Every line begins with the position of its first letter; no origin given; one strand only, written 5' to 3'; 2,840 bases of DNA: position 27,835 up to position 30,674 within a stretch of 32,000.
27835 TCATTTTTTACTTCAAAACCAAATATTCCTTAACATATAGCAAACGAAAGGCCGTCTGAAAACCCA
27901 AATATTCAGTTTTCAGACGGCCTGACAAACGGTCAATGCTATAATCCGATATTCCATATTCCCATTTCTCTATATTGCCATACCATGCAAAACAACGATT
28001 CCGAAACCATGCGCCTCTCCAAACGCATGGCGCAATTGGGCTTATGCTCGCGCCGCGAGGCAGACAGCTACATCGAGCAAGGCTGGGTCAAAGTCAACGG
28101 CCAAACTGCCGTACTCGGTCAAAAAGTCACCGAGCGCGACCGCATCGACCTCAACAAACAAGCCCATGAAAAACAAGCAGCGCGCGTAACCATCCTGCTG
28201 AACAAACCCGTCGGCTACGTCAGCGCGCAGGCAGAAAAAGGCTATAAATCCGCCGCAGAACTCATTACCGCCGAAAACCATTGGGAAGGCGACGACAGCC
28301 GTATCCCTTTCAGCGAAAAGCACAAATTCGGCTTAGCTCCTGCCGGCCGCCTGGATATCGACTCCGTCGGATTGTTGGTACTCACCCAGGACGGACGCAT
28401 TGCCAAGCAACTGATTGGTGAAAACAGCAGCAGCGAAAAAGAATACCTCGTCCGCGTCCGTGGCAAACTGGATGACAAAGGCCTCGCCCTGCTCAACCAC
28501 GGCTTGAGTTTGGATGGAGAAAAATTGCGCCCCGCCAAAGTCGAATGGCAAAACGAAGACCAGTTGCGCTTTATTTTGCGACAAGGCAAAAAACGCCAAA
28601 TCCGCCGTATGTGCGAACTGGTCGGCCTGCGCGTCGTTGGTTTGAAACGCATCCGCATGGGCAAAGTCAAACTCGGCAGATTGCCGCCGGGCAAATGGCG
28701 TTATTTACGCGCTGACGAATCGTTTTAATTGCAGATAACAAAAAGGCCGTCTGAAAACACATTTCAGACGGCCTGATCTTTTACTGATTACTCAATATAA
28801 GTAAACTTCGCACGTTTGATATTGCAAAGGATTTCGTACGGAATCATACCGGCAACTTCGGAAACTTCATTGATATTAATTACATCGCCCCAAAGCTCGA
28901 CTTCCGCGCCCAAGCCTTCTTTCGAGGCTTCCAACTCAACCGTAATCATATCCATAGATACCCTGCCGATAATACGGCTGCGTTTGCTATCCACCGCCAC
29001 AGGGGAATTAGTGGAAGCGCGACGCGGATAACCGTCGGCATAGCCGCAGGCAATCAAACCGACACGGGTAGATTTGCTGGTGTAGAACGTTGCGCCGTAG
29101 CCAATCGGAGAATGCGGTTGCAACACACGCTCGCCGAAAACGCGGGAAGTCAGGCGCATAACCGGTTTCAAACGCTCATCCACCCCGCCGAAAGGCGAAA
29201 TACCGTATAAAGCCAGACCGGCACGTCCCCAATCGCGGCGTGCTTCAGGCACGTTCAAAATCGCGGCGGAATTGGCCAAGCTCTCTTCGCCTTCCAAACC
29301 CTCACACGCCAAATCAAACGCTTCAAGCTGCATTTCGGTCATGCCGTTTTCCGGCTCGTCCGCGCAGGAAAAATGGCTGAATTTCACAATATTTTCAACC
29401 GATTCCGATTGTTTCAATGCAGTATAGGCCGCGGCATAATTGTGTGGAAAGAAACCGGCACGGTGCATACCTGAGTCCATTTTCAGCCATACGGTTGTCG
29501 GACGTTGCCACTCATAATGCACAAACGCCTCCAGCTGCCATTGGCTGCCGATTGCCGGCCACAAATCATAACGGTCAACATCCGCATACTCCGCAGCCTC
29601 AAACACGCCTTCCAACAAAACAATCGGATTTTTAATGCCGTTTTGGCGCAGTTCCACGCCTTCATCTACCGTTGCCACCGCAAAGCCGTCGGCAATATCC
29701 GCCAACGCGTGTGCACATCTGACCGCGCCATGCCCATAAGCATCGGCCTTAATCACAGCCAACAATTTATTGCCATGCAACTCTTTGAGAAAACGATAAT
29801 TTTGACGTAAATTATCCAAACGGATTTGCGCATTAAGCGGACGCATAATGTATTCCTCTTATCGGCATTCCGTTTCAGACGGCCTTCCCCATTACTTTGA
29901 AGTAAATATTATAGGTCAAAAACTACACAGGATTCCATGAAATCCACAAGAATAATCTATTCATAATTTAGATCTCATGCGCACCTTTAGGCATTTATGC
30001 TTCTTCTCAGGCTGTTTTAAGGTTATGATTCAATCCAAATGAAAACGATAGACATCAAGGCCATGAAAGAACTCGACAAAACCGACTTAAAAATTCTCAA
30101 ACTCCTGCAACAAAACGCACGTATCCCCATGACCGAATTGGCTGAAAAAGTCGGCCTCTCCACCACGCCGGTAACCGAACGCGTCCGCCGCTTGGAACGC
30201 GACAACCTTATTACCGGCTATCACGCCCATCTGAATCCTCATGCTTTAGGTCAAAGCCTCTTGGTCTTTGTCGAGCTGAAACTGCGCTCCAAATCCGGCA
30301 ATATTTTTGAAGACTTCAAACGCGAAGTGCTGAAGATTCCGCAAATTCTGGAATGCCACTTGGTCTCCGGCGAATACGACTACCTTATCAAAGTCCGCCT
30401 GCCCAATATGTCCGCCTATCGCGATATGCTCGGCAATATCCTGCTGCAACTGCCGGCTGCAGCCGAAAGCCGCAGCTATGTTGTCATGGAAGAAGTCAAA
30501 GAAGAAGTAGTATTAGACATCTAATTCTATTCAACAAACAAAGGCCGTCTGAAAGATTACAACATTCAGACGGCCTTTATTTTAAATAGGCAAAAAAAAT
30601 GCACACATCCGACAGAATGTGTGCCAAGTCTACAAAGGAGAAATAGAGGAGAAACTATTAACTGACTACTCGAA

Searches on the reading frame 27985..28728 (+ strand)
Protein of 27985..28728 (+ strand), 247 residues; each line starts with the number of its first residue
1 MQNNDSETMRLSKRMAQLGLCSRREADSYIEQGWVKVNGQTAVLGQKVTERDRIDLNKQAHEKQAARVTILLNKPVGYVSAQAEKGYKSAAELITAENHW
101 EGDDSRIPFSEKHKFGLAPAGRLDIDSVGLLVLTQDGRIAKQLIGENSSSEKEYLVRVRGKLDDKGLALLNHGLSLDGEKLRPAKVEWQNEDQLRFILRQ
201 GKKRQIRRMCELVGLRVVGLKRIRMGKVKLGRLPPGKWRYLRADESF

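Call 48: search_protein_families(library=pfam, proteins=[window:27985-28728:+], max_evalue=0.0001)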
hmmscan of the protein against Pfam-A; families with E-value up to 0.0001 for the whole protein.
window:27985-28728:+ (247 aa): 2 families
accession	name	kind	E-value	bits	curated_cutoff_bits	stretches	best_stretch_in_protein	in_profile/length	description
PF00849.27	PseudoU_synth_2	-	3.2e-15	57.1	26.8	1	70-211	3-151/152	RNA pseudouridylate synthase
PF01479.30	S4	-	1e-08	35.2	22.8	1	9-54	1-48/48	S4 domain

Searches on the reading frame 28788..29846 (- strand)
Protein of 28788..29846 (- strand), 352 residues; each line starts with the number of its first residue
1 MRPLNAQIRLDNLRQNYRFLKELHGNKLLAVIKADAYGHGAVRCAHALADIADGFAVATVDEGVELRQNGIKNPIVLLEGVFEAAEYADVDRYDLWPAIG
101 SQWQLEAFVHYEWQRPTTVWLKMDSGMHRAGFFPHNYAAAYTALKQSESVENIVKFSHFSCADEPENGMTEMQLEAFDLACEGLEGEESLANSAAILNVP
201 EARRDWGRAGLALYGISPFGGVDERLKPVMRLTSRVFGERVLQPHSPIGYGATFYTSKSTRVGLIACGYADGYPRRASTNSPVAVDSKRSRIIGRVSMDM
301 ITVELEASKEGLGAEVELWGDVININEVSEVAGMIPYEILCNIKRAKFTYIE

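Call 48: search_protein_families(library=pfam, proteins=[window:28788-29846:-], max_evalue=0.0001)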
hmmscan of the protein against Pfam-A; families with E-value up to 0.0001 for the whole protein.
window:28788-29846:- (352 aa): 2 families
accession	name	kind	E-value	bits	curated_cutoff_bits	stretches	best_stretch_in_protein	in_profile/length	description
PF01168.26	Ala_racemase_N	-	2.8e-65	220.5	24.1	1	8-218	1-220/220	Alanine racemase, N-terminal domain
PF00842.27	Ala_racemase_C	-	6.4e-35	119.9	25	1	229-345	1-121/127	Alanine racemase, C-terminal domain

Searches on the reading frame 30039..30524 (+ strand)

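Call 48: search_protein_families(library=pfam, proteins=[window:30039-30524:+], max_evalue=0.0001)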
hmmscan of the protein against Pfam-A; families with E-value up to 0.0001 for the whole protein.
window:30039-30524:+ (161 aa): 4 families
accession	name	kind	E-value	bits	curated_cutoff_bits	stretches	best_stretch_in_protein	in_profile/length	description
PF13412.12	HTH_24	-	1.9e-20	72.6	21.9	1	12-59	1-48/48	Winged helix-turn-helix DNA-binding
PF01037.27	AsnC_trans_reg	-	6.7e-20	71.2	25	1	78-152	1-73/73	Lrp/AsnC ligand binding domain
PF13404.12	HTH_AsnC-type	-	2.9e-19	69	27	1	12-53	1-42/42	AsnC-type helix-turn-helix domain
PF01047.28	MarR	-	7.1e-08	32.7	24.6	1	15-59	4-48/59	MarR family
